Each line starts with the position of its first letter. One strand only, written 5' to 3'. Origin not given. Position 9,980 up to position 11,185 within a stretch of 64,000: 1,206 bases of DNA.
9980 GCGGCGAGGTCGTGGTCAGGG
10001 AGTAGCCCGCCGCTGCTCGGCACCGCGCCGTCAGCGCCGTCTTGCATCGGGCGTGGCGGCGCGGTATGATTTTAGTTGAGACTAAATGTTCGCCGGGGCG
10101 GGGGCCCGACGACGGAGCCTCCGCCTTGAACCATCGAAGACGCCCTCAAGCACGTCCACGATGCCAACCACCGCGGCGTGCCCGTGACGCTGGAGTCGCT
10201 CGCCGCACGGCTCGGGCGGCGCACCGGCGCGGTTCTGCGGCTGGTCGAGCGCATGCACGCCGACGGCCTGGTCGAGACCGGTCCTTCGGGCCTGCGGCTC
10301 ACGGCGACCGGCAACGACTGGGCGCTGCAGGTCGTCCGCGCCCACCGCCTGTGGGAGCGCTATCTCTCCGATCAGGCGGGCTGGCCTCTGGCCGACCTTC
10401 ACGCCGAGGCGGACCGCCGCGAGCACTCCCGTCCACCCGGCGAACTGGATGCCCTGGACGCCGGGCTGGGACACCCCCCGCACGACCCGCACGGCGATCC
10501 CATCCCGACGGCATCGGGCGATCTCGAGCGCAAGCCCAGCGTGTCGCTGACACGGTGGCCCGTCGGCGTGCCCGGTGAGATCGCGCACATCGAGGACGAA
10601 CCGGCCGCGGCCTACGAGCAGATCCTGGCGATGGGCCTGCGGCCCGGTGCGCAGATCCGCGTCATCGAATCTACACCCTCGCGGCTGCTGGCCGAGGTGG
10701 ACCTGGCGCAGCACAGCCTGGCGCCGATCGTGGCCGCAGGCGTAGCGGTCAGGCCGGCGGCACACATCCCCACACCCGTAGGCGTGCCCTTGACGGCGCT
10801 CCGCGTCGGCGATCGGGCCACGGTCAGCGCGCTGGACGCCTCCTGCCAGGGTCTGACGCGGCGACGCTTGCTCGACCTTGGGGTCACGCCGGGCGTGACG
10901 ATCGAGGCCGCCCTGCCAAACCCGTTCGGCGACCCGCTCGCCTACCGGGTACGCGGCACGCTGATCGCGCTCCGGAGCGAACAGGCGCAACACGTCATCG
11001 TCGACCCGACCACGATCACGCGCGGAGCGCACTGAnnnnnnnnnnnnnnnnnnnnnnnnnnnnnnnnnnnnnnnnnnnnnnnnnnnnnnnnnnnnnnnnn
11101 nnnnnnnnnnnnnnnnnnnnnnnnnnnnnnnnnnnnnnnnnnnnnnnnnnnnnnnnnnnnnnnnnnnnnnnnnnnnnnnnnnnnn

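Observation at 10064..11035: DtxR-FeoA-FeoA fusion regulator upstream of feoB, with a candidate operator and no canonical start for helix 1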

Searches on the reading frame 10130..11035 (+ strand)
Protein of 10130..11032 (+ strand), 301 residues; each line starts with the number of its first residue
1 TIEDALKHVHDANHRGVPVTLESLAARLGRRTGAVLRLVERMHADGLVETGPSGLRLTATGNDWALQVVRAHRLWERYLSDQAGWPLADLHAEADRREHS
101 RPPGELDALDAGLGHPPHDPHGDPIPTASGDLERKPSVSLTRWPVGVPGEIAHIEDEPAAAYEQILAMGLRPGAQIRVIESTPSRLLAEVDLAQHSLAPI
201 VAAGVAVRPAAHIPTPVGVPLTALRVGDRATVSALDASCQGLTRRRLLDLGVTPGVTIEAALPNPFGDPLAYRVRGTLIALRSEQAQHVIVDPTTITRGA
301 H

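Call 4: search_protein_families(library=pfam, proteins=[window:10130-11032:+], max_evalue=0.01)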
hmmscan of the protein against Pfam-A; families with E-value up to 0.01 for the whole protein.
window:10130-11032:+ (301 aa): 5 families
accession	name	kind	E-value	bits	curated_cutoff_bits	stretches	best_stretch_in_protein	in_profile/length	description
PF04023.20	FeoA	-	2.8e-26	91.8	23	2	219-292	1-73/74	FeoA domain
PF02742.21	Fe_dep_repr_C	-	2.3e-19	69.6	27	1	58-127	1-70/70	Iron dependent repressor, metal binding and dimerisation domain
PF12802.13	MarR_2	-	0.0012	19.4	27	1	15-53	20-55/61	MarR family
PF01325.25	Fe_dep_repress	-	0.0018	18.9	26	1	1-52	5-56/60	Iron dependent repressor, N-terminal DNA binding domain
PF06969.22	HemN_C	-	0.0087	16.5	24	0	19-61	21-64/67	HemN C-terminal domain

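Call 5: find_homologous_proteins(query=window:10130-11032:+)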
Query window:10130-11032:+ (301 aa): 3874 proteins with E <= 0.001 among 8000 candidates; the best 120 are listed.
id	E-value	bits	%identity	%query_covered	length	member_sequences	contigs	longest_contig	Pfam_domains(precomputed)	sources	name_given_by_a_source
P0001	1.0e-179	614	100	94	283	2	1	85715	PF02742.22,PF04023.21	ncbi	-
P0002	4.3e-170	583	89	100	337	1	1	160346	PF02742.22,PF04023.21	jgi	jgi:DtxR family Mn-dependent transcriptional regulator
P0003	5.0e-112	392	62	98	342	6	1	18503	PF02742.22,PF04023.21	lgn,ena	-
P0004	1.2e-111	391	62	99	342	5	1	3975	PF02742.22,PF04023.21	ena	-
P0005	6.4e-110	385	60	99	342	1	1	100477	PF02742.22,PF04023.21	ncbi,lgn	-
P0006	5.4e-107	375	59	98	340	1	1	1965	PF02742.22,PF04023.21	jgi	jgi:DtxR family Mn-dependent transcriptional regulator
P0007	6.9e-107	375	58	99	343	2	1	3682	PF02742.22,PF04023.21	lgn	-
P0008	3.3e-104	366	59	99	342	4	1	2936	PF02742.22,PF04023.21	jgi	jgi:DtxR family Mn-dependent transcriptional regulator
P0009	4.5e-104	366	59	99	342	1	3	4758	PF02742.22,PF04023.21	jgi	jgi:DtxR family Mn-dependent transcriptional regulator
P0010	3.8e-103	363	58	99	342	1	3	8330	PF02742.22,PF04023.21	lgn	-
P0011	8.5e-103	362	58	99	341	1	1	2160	PF02742.22,PF04023.21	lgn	-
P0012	1.5e-101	358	57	100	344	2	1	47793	PF02742.22,PF04023.21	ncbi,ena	-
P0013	3.3e-100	353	57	99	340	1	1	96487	PF02742.22,PF04023.21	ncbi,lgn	-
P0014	3.0e-92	327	56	97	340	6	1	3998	PF02742.22,PF04023.21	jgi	jgi:DtxR family Mn-dependent transcriptional regulator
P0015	4.8e-90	320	58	96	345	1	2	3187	PF02742.22,PF04023.21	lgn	-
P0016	2.9e-89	317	56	96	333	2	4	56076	PF02742.22,PF04023.21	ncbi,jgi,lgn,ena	-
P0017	1.4e-88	315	55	97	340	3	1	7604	PF02742.22,PF04023.21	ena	-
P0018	2.5e-88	314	56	96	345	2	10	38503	PF02742.22,PF04023.21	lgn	-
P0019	2.6e-88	314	54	99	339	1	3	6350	PF02742.22,PF04023.21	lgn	-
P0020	2.9e-88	314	53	97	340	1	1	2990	PF02742.22,PF04023.21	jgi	jgi:DtxR family Mn-dependent transcriptional regulator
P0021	7.9e-88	313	56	96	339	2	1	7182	PF02742.22,PF04023.21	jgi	jgi:DtxR family Mn-dependent transcriptional regulator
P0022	8.3e-88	312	54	97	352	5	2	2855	PF02742.22,PF04023.21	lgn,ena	-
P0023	1.2e-87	312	53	97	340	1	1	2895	PF02742.22,PF04023.21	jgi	jgi:DtxR family Mn-dependent transcriptional regulator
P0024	2.2e-87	311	55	96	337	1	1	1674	PF02742.22,PF04023.21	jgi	jgi:DtxR family Mn-dependent transcriptional regulator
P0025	2.3e-87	311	55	96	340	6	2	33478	PF02742.22,PF04023.21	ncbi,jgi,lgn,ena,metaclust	metaclust:\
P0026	2.5e-87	311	55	96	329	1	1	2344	PF02742.22,PF04023.21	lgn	-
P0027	2.6e-87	311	53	96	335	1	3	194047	PF02742.22,PF04023.21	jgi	-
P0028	3.4e-87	310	53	97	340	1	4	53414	PF02742.22,PF04023.21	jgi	jgi:DtxR family Mn-dependent transcriptional regulator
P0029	3.7e-87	310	56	97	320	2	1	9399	PF02742.22,PF04023.21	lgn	-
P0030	4.5e-87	310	54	96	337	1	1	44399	PF02742.22,PF04023.21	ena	-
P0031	4.5e-87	310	57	96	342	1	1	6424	PF02742.22,PF04023.21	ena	-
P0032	5.9e-87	310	54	96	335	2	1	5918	PF02742.22,PF04023.21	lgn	-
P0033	7.4e-87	309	53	97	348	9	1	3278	PF02742.22,PF04023.21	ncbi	-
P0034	8.5e-87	309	55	96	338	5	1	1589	PF02742.22,PF04023.21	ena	-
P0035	8.8e-87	309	53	97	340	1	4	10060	PF02742.22,PF04023.21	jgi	jgi:DtxR family Mn-dependent transcriptional regulator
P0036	9.3e-87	309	53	98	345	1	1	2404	PF02742.22,PF04023.21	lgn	-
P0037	1.1e-86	309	55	97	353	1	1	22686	PF02742.22,PF04023.21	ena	-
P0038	1.3e-86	309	55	96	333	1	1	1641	PF02742.22,PF04023.21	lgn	-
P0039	1.4e-86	308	54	97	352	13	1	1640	PF02742.22,PF04023.21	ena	-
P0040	1.5e-86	308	53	97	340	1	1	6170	PF02742.22,PF04023.21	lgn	-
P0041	1.8e-86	308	57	96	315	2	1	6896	PF02742.22,PF04023.21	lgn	-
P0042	1.8e-86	308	54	96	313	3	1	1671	PF02742.22,PF04023.21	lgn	-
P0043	1.9e-86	308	54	96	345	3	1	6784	PF02742.22,PF04023.21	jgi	jgi:DtxR family Mn-dependent transcriptional regulator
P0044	2.8e-86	307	53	97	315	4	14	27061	PF02742.22,PF04023.21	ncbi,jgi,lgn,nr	ncbi:MAG: hypothetical protein GX774_17145 [Armatimonadetes bacterium]|nr:hypothetical protein [Arma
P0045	3.0e-86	307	54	97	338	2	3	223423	PF02742.22,PF04023.21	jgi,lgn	jgi:DtxR family Mn-dependent transcriptional regulator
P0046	4.2e-86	307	54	96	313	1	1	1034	PF02742.22,PF04023.21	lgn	-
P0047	4.2e-86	307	55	96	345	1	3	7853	PF02742.22,PF04023.21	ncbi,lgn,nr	ncbi:MAG: FeoA domain-containing protein [Anaerolineales bacterium]|nr:FeoA domain-containing protei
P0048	4.3e-86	307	54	97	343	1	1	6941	PF06969.23,PF02742.22,PF04023.21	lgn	-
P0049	4.4e-86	307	54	96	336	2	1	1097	PF02742.22,PF04023.21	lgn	-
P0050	4.4e-86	307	52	99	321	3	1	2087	PF02742.22,PF04023.21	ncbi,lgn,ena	-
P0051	7.8e-86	306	55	96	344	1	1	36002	PF02742.22,PF04023.21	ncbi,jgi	-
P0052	8.1e-86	306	54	96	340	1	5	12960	PF02742.22,PF04023.21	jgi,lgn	jgi:DtxR family Mn-dependent transcriptional regulator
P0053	8.4e-86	306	55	96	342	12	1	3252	PF02742.22,PF04023.21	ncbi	ncbi:MAG: FeoA domain-containing protein [Chloroflexota bacterium]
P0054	8.5e-86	306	54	96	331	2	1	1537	PF02742.22,PF25213.2,PF04023.21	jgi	jgi:DtxR family Mn-dependent transcriptional regulator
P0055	9.1e-86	306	51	99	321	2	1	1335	PF02742.22,PF04023.21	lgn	-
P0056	9.5e-86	306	53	97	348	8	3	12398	PF02742.22,PF04023.21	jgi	jgi:DtxR family Mn-dependent transcriptional regulator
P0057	1.1e-85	305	54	97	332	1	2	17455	PF02742.22,PF04023.21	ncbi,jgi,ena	-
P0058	1.2e-85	305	53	97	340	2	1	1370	PF02742.22,PF04023.21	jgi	jgi:DtxR family Mn-dependent transcriptional regulator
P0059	1.4e-85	305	52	97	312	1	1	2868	PF02742.22,PF04023.21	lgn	-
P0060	1.5e-85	305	52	100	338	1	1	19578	PF02742.22,PF04023.21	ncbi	-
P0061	1.7e-85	305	53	98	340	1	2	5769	PF02742.22,PF04023.21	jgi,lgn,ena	jgi:DtxR family Mn-dependent transcriptional regulator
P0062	2.1e-85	305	53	97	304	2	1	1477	PF02742.22,PF04023.21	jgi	jgi:DtxR family Mn-dependent transcriptional regulator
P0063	2.5e-85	304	54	91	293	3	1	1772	PF02742.22,PF04023.21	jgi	jgi:DtxR family Mn-dependent transcriptional regulator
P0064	2.6e-85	304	53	96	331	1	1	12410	PF02742.22,PF04023.21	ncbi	-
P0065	2.6e-85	304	52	96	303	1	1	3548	PF02742.22,PF04023.21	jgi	jgi:DtxR family Mn-dependent transcriptional regulator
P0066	2.7e-85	304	54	97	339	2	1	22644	PF06969.23,PF02742.22,PF04023.21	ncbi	-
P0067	2.9e-85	304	54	98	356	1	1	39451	PF02742.22,PF04023.21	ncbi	-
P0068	3.2e-85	304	55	96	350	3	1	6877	PF02742.22,PF04023.21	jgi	jgi:DtxR family Mn-dependent transcriptional regulator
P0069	3.4e-85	304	52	96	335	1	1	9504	PF02742.22,PF04023.21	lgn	-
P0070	3.7e-85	304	53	99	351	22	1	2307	PF02742.22,PF04023.21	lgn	-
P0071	4.7e-85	303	55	98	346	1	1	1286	PF02742.22,PF04023.21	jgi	jgi:DtxR family Mn-dependent transcriptional regulator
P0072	5.3e-85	303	52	98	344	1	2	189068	PF06969.23,PF02742.22,PF04023.21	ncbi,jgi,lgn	jgi:DtxR family Mn-dependent transcriptional regulator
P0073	5.7e-85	303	53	97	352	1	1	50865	PF02742.22,PF04023.21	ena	-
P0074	6.0e-85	303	54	96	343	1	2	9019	PF02742.22,PF04023.21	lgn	-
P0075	6.4e-85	303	53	97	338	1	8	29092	PF02742.22,PF04023.21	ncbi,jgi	ncbi:MAG: iron dependent repressor, metal binding and dimerization domain protein [Anaerolineae bact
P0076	7.5e-85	303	52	98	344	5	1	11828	PF02742.22,PF04023.21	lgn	-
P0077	7.7e-85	303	54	96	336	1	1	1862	PF02742.22,PF04023.21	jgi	jgi:DtxR family Mn-dependent transcriptional regulator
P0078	8.3e-85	303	52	97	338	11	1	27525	PF02742.22,PF04023.21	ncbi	-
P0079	8.4e-85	303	53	97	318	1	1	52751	PF02742.22,PF04023.21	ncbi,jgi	ncbi:MAG: metal-dependent transcriptional regulator [Planctomycetota bacterium]|jgi:DtxR family Mn-d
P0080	8.5e-85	303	54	96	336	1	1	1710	PF02742.22,PF04023.21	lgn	-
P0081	8.7e-85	303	53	96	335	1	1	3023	PF02742.22,PF04023.21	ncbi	-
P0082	8.9e-85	302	55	96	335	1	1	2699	PF02742.22,PF04023.21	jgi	jgi:DtxR family Mn-dependent transcriptional regulator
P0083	9.4e-85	302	51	97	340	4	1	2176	PF02742.22,PF04023.21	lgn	-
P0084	9.8e-85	302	53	96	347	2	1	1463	PF02742.22,PF04023.21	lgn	-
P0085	1.1e-84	302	52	97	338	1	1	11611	PF02742.22,PF04023.21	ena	-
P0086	1.3e-84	302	53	98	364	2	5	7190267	PF02742.22,PF04023.21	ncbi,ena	-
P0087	1.4e-84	302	52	97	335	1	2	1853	PF02742.22,PF04023.21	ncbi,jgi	jgi:DtxR family Mn-dependent transcriptional regulator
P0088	1.4e-84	302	52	98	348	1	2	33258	PF02742.22,PF04023.21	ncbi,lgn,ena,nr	ncbi:MAG: FeoA domain-containing protein [Acidobacteria bacterium]|nr:FeoA domain-containing protein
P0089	1.5e-84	302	53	97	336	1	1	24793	PF02742.22,PF04023.21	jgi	jgi:DtxR family Mn-dependent transcriptional regulator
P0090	1.6e-84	302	54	97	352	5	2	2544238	PF02742.22,PF04023.21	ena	-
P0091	1.8e-84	301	52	98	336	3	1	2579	PF02742.22,PF25213.2,PF04023.21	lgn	-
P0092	2.0e-84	301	52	96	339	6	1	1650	PF02742.22,PF04023.21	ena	-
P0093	2.1e-84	301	52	98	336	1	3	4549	PF02742.22,PF25213.2,PF04023.21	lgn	-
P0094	2.7e-84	301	52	96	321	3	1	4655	PF02742.22,PF04023.21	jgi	jgi:DtxR family Mn-dependent transcriptional regulator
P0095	2.9e-84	301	54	96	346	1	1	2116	PF02742.22,PF04023.21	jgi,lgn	-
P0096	3.4e-84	301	52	97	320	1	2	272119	PF02742.22,PF04023.21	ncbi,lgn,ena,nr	ncbi:MAG: DtxR family transcriptional regulator [Phycisphaerales bacterium]|nr:DtxR family transcrip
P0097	3.7e-84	300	53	96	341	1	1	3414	PF02742.22,PF04023.21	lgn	-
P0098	4.1e-84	300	53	99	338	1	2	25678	PF02742.22,PF04023.21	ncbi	-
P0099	4.3e-84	300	54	97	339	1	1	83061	PF02742.22,PF04023.21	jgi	jgi:DtxR family Mn-dependent transcriptional regulator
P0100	4.4e-84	300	53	98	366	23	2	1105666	PF02742.22,PF04023.21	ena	-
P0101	4.9e-84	300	52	97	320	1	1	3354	PF02742.22,PF04023.21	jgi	jgi:DtxR family Mn-dependent transcriptional regulator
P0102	5.0e-84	300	52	98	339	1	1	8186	PF02742.22,PF04023.21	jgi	jgi:DtxR family Mn-dependent transcriptional regulator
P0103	5.1e-84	300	53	96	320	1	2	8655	PF02742.22,PF04023.21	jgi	jgi:DtxR family Mn-dependent transcriptional regulator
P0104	5.4e-84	300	53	96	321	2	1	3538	PF02742.22,PF04023.21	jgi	-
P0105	5.5e-84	300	53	99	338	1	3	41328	PF02742.22,PF25213.2,PF04023.21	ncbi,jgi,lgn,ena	-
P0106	6.1e-84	300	54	96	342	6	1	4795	PF02742.22,PF04023.21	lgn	-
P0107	7.3e-84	299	52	96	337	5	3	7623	PF02742.22,PF04023.21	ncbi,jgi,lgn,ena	-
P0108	7.4e-84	299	52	97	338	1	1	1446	PF02742.22,PF04023.21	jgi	jgi:DtxR family Mn-dependent transcriptional regulator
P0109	7.8e-84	299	53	96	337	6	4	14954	PF02742.22,PF04023.21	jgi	jgi:DtxR family Mn-dependent transcriptional regulator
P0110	8.0e-84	299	54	96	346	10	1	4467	PF02742.22,PF04023.21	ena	-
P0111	8.0e-84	299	53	97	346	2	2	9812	PF02742.22,PF04023.21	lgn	-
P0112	8.7e-84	299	51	98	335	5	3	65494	PF02742.22,PF04023.21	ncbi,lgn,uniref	ncbi:DtxR family transcriptional regulator [Roseiflexus sp.]|uniref:metal-dependent transcriptional 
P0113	8.7e-84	299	54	96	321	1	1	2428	PF02742.22,PF04023.21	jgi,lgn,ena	-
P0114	9.2e-84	299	54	97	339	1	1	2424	PF02742.22,PF04023.21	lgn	-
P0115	9.8e-84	299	52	97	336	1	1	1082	PF02742.22,PF04023.21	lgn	-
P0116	9.8e-84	299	50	99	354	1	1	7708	PF02742.22,PF04023.21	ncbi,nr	ncbi:MAG: DtxR family transcriptional regulator [Planctomycetes bacterium]|nr:DtxR family transcript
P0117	1.0e-83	299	54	96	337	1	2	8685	PF02742.22,PF04023.21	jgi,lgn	jgi:DtxR family Mn-dependent transcriptional regulator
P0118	1.1e-83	299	53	96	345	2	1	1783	PF02742.22,PF04023.21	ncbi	-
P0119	1.2e-83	299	53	96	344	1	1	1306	PF02742.22,PF04023.21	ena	-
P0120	1.2e-83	299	51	100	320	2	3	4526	PF02742.22,PF04023.21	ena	-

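Call 6: find_encoding_contigs(protein=window:10178-11035:+, flank=3000, max_places=6)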
Protein window:10178-11035:+ (285 aa): 1 contig read that carries it; 1 place shown.
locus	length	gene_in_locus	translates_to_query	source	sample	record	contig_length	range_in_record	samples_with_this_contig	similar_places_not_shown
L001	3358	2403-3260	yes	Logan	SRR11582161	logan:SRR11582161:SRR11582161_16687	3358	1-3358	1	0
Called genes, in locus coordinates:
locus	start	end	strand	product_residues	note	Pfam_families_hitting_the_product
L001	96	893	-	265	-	PF09719:C_GCAxxG_C_C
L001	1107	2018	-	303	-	PF13240:Zn_Ribbon_1 (weak)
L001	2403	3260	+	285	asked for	PF02742:Fe_dep_repr_C, PF04023:FeoA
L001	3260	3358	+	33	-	?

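Call 8: find_encoding_contigs(protein=P0002, flank=6000, max_places=3)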
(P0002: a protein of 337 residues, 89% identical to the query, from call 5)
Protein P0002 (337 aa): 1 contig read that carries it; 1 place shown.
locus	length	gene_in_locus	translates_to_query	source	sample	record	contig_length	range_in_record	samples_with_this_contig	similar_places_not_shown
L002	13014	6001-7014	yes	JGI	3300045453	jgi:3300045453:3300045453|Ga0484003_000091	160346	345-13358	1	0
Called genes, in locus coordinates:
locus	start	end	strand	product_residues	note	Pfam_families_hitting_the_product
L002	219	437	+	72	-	PF15919:HicB_lk_antitox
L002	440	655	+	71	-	-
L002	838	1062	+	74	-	PF09720:Unstab_antitox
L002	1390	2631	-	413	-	PF02441:Flavoprotein, PF04127:DFP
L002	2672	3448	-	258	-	PF03309:Pan_kinase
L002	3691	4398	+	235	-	PF00881:Nitroreductase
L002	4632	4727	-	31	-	-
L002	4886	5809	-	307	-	PF13240:Zn_Ribbon_1 (weak)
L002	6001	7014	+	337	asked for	PF02742:Fe_dep_repr_C, PF04023:FeoA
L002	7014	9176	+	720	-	PF01926:MMR_HSR1, PF02421:FeoB_N, PF07670:Gate, PF07664:FeoB_C, PF07670:Gate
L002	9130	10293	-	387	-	PF08331:QueG_DUF1730, PF13484:Fer4_16, PF13646:HEAT_2, PF13513:HEAT_EZ (weak), PF03130:HEAT_PBS (faint)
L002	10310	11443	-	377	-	PF07690:MFS_1, PF12832:MFS_1_like (weak), PF07690:MFS_1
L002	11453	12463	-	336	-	PF00288:GHMP_kinases_N, PF08544:GHMP_kinases_C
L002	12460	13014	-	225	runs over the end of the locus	-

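Call 15: search_protein_families(library=ncbifam, proteins=[P0002, window:10130-11032:+, L002:7014-9173:+], max_evalue=0.001)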
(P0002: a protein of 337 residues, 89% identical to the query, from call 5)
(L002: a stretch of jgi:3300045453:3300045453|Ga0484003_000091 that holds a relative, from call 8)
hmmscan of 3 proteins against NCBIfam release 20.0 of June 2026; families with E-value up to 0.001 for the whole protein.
P0002 (337 aa): 4 families
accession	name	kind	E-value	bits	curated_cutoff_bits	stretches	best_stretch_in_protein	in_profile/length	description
NF047407.1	TransRegMntRTherm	equivalog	1.4e-32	113.1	350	1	47-245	25-225/227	manganese-dependent transcriptional regulator MntR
NF053665.1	TransRegDtxRActin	equivalog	9e-16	58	290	1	45-169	15-140/233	iron-dependent transcriptional repressor DtxR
NF008273.0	PRK11050.1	equivalog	3.2e-06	26.9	153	1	30-116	30-117/156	manganese-binding transcriptional regulator MntR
NF007106.0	PRK09555.1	equivalog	4.2e-06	26.4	102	0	280-320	23-63/75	ferrous iron transporter A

window:10130-11032:+ (301 aa): 4 families
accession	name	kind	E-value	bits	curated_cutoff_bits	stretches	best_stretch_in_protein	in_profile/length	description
NF047407.1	TransRegMntRTherm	equivalog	1.5e-33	116.4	350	1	10-208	24-224/227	manganese-dependent transcriptional regulator MntR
NF053665.1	TransRegDtxRActin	equivalog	2.2e-15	56.7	290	1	5-128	11-135/233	iron-dependent transcriptional repressor DtxR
NF007106.0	PRK09555.1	equivalog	7.6e-07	28.8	102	0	244-288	23-67/75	ferrous iron transporter A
NF008273.0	PRK11050.1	equivalog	7.3e-05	22.5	153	1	20-80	56-117/156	manganese-binding transcriptional regulator MntR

L002:7014-9173:+ (720 aa): 16 families
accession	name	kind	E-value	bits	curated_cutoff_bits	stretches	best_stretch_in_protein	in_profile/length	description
TIGR00437.1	feoB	equivalog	5.6e-118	395.2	315.65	1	26-685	1-594/594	ferrous iron transport protein B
NF007105.0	PRK09554.1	equivalog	2.1e-80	270.9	683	1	22-591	6-541/772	Fe(2+) transporter permease subunit FeoB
TIGR03594.1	GTPase_EngA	equivalog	6e-12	45.3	306.7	1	21-176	2-157/432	ribosome biogenesis GTPase Der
NF002828.0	PRK03003.1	equivalog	4.4e-09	35.5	631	1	15-179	36-204/477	ribosome biogenesis GTPase Der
NF000908.1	PRK00089.1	equivalog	1.8e-08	34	237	1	21-178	5-166/291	GTPase Era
NF007071.0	PRK09518.1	equivalog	1.2e-06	27.3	953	1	17-174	269-426/706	bifunctional cytidylate kinase/GTPase Der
TIGR03598.1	GTPase_YsxC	equivalog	1.6e-06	28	124.45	1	21-89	20-88/186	ribosome biogenesis GTP-binding protein YihA/YsxC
NF007171.0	PRK09602.1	subfamily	2.5e-06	26.6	387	1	21-58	4-41/397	YchF-related putative GTPase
TIGR02729.1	Obg_CgtA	equivalog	4.3e-06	26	280.25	1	22-177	160-326/329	Obg family GTPase CgtA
NF003255.0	PRK04213.1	equivalog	1.2e-05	24.7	164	1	21-76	11-62/204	GTP-binding protein EngB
NF008955.0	PRK12297.1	equivalog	3.2e-05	23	406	1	22-180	162-329/429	GTPase ObgE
TIGR01166.1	cbiO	subfamily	5.8e-05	22.6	211.8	0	20-102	19-104/190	cobalt ABC transporter, ATP-binding protein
NF003661.0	PRK05291.1-3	equivalog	6.5e-05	22.5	380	1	21-181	218-372/448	tRNA uridine-5-carboxymethylaminomethyl(34) synthesis GTPase MnmE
TIGR00231.1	small_GTP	domain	0.00016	21.5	42.5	1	19-171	3-158/164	GTP-binding protein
TIGR03596.1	GTPase_YlqF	equivalog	0.00031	20.2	208.2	1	20-76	119-173/276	ribosome biogenesis GTPase YlqF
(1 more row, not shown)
